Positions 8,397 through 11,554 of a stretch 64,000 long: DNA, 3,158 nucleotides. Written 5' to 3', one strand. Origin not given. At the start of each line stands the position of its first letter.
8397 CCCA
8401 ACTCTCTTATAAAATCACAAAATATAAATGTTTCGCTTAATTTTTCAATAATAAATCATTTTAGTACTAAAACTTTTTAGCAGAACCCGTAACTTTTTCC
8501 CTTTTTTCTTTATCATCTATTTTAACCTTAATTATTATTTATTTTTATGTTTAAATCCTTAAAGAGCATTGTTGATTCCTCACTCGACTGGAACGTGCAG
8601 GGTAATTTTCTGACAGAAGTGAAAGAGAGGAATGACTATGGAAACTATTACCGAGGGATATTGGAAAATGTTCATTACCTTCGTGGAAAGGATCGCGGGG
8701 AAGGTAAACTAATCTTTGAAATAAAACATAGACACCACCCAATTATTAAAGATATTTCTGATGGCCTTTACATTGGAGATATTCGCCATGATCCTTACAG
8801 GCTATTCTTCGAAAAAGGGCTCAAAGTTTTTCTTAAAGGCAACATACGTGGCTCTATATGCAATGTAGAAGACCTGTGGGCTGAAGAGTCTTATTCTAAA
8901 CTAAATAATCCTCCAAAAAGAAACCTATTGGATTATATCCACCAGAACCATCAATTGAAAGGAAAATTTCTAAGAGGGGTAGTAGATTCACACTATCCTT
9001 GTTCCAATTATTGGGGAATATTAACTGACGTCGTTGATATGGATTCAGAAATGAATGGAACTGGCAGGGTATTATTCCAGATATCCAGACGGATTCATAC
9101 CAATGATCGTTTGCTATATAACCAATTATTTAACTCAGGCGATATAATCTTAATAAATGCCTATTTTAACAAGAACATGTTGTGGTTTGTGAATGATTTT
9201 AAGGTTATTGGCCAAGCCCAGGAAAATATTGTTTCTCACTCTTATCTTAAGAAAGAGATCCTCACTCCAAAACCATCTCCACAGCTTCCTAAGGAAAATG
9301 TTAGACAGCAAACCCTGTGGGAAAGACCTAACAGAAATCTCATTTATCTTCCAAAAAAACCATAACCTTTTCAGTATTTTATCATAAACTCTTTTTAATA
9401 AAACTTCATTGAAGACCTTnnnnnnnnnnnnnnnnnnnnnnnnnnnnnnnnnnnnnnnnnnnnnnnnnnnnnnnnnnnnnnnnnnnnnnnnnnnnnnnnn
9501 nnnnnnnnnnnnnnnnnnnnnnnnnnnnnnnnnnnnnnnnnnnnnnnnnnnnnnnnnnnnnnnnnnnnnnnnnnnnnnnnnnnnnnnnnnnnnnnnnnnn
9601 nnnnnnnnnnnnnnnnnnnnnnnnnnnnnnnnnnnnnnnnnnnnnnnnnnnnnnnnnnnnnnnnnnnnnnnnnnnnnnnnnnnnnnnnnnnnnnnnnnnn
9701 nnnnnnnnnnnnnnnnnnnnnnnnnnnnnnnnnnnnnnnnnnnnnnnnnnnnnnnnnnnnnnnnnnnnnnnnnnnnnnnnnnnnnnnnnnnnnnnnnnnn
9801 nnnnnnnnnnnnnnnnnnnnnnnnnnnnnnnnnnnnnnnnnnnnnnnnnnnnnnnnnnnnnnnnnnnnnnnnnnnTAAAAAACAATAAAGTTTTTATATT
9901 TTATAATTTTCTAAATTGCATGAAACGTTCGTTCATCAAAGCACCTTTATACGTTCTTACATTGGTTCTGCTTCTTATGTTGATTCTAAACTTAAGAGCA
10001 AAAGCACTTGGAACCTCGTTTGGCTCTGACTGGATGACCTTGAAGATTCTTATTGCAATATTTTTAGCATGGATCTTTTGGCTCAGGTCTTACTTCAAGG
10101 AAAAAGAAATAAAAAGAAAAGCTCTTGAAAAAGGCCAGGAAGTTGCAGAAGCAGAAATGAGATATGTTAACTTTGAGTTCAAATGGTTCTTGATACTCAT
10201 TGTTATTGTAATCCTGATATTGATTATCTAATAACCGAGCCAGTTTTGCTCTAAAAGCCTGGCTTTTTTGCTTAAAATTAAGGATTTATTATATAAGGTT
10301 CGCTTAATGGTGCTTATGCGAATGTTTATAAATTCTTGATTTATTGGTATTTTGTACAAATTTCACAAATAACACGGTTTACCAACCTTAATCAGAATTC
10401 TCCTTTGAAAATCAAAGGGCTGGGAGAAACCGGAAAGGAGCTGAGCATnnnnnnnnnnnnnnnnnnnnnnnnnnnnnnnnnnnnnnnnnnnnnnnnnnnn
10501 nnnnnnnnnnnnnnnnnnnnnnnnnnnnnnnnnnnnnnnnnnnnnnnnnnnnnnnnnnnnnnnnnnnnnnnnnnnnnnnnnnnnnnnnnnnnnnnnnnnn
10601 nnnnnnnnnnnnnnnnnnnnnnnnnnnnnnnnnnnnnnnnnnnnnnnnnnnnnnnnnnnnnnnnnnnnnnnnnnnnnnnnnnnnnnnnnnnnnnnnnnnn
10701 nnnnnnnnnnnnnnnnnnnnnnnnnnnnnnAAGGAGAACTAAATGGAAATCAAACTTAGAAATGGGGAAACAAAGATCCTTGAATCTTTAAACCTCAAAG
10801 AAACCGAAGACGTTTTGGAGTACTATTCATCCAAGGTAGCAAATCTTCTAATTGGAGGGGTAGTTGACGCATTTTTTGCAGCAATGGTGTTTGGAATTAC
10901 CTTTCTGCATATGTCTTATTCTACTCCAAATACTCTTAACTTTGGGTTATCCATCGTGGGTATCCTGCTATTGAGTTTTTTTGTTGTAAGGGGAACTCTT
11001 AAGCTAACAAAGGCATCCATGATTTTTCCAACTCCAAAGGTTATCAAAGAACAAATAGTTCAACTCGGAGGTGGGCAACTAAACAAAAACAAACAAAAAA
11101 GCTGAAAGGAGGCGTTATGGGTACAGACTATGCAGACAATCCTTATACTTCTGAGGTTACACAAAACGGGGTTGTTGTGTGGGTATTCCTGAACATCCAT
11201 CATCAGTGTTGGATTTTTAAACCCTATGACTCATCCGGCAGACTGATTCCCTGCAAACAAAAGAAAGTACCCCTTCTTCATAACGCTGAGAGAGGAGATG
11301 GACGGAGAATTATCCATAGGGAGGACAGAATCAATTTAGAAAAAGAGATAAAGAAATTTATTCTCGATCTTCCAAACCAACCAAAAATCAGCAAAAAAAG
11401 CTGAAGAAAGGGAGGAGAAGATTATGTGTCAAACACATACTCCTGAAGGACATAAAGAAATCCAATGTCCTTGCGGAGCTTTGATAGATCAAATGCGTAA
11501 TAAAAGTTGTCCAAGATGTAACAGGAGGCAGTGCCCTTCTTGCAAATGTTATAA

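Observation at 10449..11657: Cassette of four small proteins with near-identical junctions (…K-K-S stop, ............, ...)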

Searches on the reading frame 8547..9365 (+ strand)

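Call 6: search_protein_families(library=pfam, proteins=[window:8547-9365:+], max_evalue=1)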
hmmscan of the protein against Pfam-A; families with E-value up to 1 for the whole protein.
window:8547-9365:+ (272 aa): 0 families

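Call 7: search_protein_families(library=phrogs, proteins=[window:8547-9365:+], max_evalue=0.1)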
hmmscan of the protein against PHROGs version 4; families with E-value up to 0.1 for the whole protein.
window:8547-9365:+ (272 aa): 1 family
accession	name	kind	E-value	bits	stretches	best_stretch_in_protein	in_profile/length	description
phrog_10645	-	unknown function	0.0067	17.8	1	189-241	22-70/106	-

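Call 19: search_protein_families(library=ncbifam, proteins=[window:8547-9365:+], max_evalue=1)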
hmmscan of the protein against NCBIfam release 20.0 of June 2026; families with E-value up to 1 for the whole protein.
window:8547-9365:+ (272 aa): 0 families

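Call 20: search_protein_families(library=padloc, proteins=[window:8547-9365:+], max_evalue=1)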
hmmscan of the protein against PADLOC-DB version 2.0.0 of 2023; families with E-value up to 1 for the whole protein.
window:8547-9365:+ (272 aa): 0 families

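Call 95: search_protein_families(library=pfam, proteins=[L234:2607-2945:+, L234:3334-3756:+, L234:2956-3315:+], max_evalue=0.1)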
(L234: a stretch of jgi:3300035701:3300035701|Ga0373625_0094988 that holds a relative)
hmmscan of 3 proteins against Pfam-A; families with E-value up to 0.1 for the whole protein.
L234:2607-2945:+ (112 aa): 0 families

L234:3334-3756:+ (140 aa): 0 families

L234:2956-3315:+ (119 aa): 0 families

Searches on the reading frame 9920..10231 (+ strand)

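Call 6: search_protein_families(library=pfam, proteins=[window:9920-10231:+], max_evalue=1)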
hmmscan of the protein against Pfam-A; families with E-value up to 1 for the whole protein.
window:9920-10231:+ (103 aa): 2 families
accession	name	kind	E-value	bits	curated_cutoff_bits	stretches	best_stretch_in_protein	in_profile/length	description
PF10027.14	DUF2269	-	0.005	17.4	28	1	13-101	54-145/150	Predicted integral membrane protein (DUF2269)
PF19744.4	DUF6232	-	0.12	13.2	27.4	1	12-60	39-79/117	Family of unknown function (DUF6232)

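Call 7: search_protein_families(library=phrogs, proteins=[window:9920-10231:+], max_evalue=0.1)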
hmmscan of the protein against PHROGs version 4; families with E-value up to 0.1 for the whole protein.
window:9920-10231:+ (103 aa): 1 family
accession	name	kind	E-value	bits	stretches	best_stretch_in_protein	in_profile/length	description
phrog_29792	-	unknown function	0.0078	17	1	7-63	17-73/75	-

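Call 19: search_protein_families(library=ncbifam, proteins=[window:9920-10231:+], max_evalue=1)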
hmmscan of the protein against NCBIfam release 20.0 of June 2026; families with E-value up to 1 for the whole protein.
window:9920-10231:+ (103 aa): 2 families
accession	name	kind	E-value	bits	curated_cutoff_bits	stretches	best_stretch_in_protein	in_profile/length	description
NF001959.0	PRK00733.3-4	equivalog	0.043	12.2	975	1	44-102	13-70/674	sodium-translocating pyrophosphatase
NF050099.1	SepX_GlpR_2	exception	0.11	12.4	150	1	16-78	104-164/250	divisome protein SepX/GlpR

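Call 20: search_protein_families(library=padloc, proteins=[window:9920-10231:+], max_evalue=1)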
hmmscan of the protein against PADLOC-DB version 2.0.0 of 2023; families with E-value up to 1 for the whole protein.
window:9920-10231:+ (103 aa): 0 families

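Call 95: search_protein_families(library=pfam, proteins=[L234:2607-2945:+, L234:3334-3756:+, L234:2956-3315:+], max_evalue=0.1)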
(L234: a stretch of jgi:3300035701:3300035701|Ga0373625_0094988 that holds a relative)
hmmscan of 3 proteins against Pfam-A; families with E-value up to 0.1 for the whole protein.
L234:2607-2945:+ (112 aa): 0 families

L234:3334-3756:+ (140 aa): 0 families

L234:2956-3315:+ (119 aa): 0 families

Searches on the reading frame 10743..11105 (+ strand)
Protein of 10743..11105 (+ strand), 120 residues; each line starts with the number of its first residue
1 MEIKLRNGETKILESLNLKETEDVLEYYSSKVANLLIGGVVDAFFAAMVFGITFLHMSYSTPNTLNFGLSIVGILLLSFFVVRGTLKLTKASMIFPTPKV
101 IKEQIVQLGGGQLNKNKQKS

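Call 6: search_protein_families(library=pfam, proteins=[window:10743-11105:+], max_evalue=1)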
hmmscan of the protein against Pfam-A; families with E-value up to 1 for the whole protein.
window:10743-11105:+ (120 aa): 0 families

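Call 7: search_protein_families(library=phrogs, proteins=[window:10743-11105:+], max_evalue=0.1)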
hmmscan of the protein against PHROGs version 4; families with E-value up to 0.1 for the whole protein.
window:10743-11105:+ (120 aa): 1 family
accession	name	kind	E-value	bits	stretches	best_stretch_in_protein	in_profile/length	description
phrog_21767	-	unknown function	0.0046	17.9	1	27-73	60-103/122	-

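Call 19: search_protein_families(library=ncbifam, proteins=[window:10743-11105:+], max_evalue=1)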
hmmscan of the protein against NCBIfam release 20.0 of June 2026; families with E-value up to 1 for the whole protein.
window:10743-11105:+ (120 aa): 0 families

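Call 20: search_protein_families(library=padloc, proteins=[window:10743-11105:+], max_evalue=1)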
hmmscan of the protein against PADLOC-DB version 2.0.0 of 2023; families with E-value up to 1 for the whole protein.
window:10743-11105:+ (120 aa): 0 families

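Call 95: search_protein_families(library=pfam, proteins=[L234:2607-2945:+, L234:3334-3756:+, L234:2956-3315:+], max_evalue=0.1)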
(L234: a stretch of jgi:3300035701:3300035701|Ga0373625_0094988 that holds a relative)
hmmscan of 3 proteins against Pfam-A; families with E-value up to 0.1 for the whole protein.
L234:2607-2945:+ (112 aa): 0 families

L234:3334-3756:+ (140 aa): 0 families

L234:2956-3315:+ (119 aa): 0 families

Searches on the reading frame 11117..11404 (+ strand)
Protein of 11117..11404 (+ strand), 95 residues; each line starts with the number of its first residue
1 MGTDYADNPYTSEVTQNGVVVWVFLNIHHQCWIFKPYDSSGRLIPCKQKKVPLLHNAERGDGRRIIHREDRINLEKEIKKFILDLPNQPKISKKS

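Call 6: search_protein_families(library=pfam, proteins=[window:11117-11404:+], max_evalue=1)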
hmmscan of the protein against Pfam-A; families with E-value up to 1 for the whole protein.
window:11117-11404:+ (95 aa): 0 families

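Call 7: search_protein_families(library=phrogs, proteins=[window:11117-11404:+], max_evalue=0.1)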
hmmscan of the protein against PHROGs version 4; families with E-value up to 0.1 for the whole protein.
window:11117-11404:+ (95 aa): 0 families

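Call 19: search_protein_families(library=ncbifam, proteins=[window:11117-11404:+], max_evalue=1)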
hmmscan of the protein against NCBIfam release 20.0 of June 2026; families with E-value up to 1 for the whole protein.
window:11117-11404:+ (95 aa): 0 families

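Call 20: search_protein_families(library=padloc, proteins=[window:11117-11404:+], max_evalue=1)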
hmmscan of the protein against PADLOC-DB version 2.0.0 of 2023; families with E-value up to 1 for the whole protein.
window:11117-11404:+ (95 aa): 1 family
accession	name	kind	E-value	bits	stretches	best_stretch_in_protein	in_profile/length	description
PDLC04452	PDC-M14B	-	0.023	12.1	1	63-94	183-214/276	-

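Call 22: search_solved_structures(query=window:11117-11404:+, max_evalue=10, show_alignments=2)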
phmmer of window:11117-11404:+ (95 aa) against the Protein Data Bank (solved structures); distinct sequences matched with E-value up to 10: 2.
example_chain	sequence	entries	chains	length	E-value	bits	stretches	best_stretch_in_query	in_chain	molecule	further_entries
8b9z_C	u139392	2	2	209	0.54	13.4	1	17-56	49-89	NADH dehydrogenase [ubiquinone] iron-sulfur protein 3, mitochondrial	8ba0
8esw_S3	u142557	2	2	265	0.91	12.6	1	17-56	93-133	NADH dehydrogenase [ubiquinone] iron-sulfur protein 3, mitochondrial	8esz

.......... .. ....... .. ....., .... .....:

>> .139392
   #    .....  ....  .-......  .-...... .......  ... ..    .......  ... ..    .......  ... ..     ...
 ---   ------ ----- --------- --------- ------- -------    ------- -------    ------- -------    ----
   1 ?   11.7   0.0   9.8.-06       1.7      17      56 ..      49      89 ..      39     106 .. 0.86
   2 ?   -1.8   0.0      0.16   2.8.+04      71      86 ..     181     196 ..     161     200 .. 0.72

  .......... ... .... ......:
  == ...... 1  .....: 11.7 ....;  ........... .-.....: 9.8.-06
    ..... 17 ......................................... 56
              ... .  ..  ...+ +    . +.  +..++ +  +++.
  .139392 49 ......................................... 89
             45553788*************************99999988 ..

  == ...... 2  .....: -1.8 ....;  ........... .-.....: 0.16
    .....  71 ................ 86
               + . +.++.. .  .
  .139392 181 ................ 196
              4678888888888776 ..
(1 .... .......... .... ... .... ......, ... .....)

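Call 34: search_protein_representatives(protein=window:11117-11401:+)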
Query: 95 residues. Proteins with E-value up to 0.001 (for the whole library): 2; up to 1e-10: 1; up to 1e-30: 1. The best 2 are listed.
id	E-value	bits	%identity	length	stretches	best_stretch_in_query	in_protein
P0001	1.7e-60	217.1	100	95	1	1-95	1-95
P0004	1.3e-10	57.1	50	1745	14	6-27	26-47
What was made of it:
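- No homologue was found for ORF3 in a full HMMER scan (call 34).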

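Call 95: search_protein_families(library=pfam, proteins=[L234:2607-2945:+, L234:3334-3756:+, L234:2956-3315:+], max_evalue=0.1)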
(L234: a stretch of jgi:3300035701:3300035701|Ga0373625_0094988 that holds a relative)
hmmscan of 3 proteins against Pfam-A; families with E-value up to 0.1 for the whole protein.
L234:2607-2945:+ (112 aa): 0 families

L234:3334-3756:+ (140 aa): 0 families

L234:2956-3315:+ (119 aa): 0 families

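Call 99: predict_structure(protein=window:11117-11401:+)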
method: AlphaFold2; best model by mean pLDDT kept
length: 95 residues; sequences in the alignment: 1
mean_pLDDT: 59.5   pTM: 0.47
mean pLDDT of the five models: 59.5, 58.6, 56.4, 56.0, 55.3
residues with pLDDT >= 90: 0; 70-90: 18; 50-70: 61; < 50: 16
segments of 3 or more residues with pLDDT < 50: 1-9, 89-95
pLDDT, mean of each block of 10 residues (from residue 1): 42 55 63 61 62 62 65 75 60 41
secondary structure, 60 per line:
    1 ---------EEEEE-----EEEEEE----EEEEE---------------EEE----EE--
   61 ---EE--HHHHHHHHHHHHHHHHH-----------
elements in order: E10-14 E20-25 E30-34 E50-52 H68-84

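Call 103: fold_search(model_id=the predicted structure, library=pdb)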
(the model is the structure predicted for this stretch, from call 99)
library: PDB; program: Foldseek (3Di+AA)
matches with E <= 10: 129; with E <= 0.001: 0
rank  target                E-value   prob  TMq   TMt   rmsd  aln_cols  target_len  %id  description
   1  8adb_A                1.3e+00  0.25  0.33  0.17   7.3        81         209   11  Viral tegument-like DUBs (released 2023-02-15)
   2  3rmp_C                1.6e+00  0.07  0.21  0.25   7.7        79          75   13  Structural basis for the recognition of attP substrates by P4-like integrases (released 2012-04-25)
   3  2cn2_A                1.7e+00  0.11  0.26  0.05   6.6        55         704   16  Crystal Structures of Clostridium thermocellum Xyloglucanase (released 2006-05-22)
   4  6jpv_B                1.8e+00  0.04  0.22  0.15  10.7        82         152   12  Structural analysis of AIMP2-DX2 and HSP70 interaction (released 2019-10-02)
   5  2op6                  2.3e+00  0.10  0.27  0.18   9.6        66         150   14  Peptide-binding domain of Heat shock 70 kDa protein D precursor from C.elegans (released 2007-02-27)
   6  8prl_A                3.0e+00  0.07  0.25  0.28  10.4        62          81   16  The structure of v22Bagel8 (released 2024-07-24)
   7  3jtz                  3.0e+00  0.05  0.19  0.23   7.6        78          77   10  Structure of the arm-type binding domain of HPI integrase (released 2009-10-06)
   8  5c9o                  3.4e+00  0.13  0.34  0.11  10.0        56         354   12  Crystal structure of recombinant PLL lectin from Photorhabdus luminescens at 1.5 A resolution (released 2016-10-19)
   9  8q82_A                3.6e+00  0.14  0.37  0.12  10.0        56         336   14  Photorhabdus laumondii lectin PLL4 in complex with alpha-methyl-fucoside (released 2025-03-05)
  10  7jtk_S                3.6e+00  0.06  0.22  0.13  11.8        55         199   14  Radial spoke 1 isolated from Chlamydomonas reinhardtii (released 2020-12-16)
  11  4fxw_B                3.9e+00  0.03  0.19  0.18  10.8        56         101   21  Structure of phosphorylated SF1 complex with U2AF65-UHM domain (released 2013-01-16)
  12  6v4x_C                3.9e+00  0.03  0.24  0.21  16.5        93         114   15  Cryo-EM structure of an active human histone pre-mRNA 3'-end processing machinery at 3.2 Angstrom resolution (released 2020-02-19)
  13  6kwj                  3.9e+00  0.03  0.22  0.10  14.5        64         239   16  A Crystal Structure of OspA mutant (released 2020-09-09)
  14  7kyx                  4.1e+00  0.15  0.38  0.11   3.5        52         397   10  Crystal structure of human CORO6 (released 2021-01-27)
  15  5c9l                  4.1e+00  0.12  0.35  0.11  10.0        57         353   12  Crystal structure of native PLL lectin from Photorhabdus luminescens at 1.65 A resolution (released 2016-10-19)
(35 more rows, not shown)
